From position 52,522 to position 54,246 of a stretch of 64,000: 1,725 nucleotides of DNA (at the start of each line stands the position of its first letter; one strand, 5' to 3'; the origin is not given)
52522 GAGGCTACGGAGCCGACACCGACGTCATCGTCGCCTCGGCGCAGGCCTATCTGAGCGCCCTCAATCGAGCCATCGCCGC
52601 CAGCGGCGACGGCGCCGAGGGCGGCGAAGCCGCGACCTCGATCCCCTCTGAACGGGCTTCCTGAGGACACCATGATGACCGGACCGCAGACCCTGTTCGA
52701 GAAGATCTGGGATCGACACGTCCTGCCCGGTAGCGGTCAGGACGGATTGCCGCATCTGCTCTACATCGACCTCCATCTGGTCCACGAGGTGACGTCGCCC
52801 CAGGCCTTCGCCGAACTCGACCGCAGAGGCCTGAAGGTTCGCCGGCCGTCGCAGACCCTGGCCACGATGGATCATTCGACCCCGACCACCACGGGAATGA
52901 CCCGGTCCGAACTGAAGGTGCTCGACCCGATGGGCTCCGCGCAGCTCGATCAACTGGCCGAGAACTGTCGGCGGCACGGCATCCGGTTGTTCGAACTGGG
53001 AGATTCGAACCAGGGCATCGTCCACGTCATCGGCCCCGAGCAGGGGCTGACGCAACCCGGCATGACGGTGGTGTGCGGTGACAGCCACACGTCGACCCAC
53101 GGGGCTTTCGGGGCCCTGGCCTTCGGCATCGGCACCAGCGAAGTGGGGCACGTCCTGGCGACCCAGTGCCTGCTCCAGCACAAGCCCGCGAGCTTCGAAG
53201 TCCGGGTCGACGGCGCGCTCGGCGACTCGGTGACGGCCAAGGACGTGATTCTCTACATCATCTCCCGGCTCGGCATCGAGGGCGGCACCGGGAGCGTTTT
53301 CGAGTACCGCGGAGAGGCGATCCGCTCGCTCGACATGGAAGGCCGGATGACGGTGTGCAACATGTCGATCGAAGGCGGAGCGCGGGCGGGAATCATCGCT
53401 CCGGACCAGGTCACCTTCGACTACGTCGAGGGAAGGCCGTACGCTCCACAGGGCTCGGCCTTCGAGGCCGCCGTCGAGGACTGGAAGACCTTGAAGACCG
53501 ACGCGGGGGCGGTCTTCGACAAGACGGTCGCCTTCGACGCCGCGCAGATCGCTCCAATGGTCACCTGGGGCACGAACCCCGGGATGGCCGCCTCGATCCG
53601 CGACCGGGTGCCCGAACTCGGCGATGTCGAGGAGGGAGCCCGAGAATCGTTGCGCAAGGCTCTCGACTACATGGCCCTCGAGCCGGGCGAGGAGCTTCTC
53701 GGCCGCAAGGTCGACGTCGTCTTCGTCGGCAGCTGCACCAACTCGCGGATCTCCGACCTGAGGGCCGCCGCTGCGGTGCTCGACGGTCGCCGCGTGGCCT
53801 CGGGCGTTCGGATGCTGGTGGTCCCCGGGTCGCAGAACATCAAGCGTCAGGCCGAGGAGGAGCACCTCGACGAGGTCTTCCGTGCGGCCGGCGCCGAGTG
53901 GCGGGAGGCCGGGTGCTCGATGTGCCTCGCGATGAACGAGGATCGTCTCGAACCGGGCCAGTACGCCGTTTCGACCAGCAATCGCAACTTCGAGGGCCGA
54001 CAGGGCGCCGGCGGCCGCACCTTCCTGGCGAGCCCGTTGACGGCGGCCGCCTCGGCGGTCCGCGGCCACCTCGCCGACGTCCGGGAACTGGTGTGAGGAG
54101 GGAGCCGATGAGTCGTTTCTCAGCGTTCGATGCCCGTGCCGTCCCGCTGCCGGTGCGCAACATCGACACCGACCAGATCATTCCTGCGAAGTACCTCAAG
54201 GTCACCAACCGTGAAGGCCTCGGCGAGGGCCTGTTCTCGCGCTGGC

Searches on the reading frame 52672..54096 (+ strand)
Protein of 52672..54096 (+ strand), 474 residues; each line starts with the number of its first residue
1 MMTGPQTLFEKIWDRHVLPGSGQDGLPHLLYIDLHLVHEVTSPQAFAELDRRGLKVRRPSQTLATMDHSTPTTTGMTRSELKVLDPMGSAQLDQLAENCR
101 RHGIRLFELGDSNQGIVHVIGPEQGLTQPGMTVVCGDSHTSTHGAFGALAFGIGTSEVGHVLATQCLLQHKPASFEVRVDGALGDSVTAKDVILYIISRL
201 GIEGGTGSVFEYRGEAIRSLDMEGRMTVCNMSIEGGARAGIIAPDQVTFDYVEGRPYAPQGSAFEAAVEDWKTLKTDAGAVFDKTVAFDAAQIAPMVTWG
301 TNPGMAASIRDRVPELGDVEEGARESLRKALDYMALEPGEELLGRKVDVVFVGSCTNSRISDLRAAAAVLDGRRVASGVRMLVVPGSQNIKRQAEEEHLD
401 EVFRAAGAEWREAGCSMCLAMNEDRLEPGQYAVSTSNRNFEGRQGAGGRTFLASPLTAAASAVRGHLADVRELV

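Call 44: search_protein_families(library=pfam, proteins=[window:52672-54096:+])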
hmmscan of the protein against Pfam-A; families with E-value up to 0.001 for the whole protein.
window:52672-54096:+ (474 aa): 1 family
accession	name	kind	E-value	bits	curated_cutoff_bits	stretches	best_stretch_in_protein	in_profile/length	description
PF00330.25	Aconitase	-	8.1e-171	569.5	28.7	1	10-465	1-463/463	Aconitase family (aconitate hydratase)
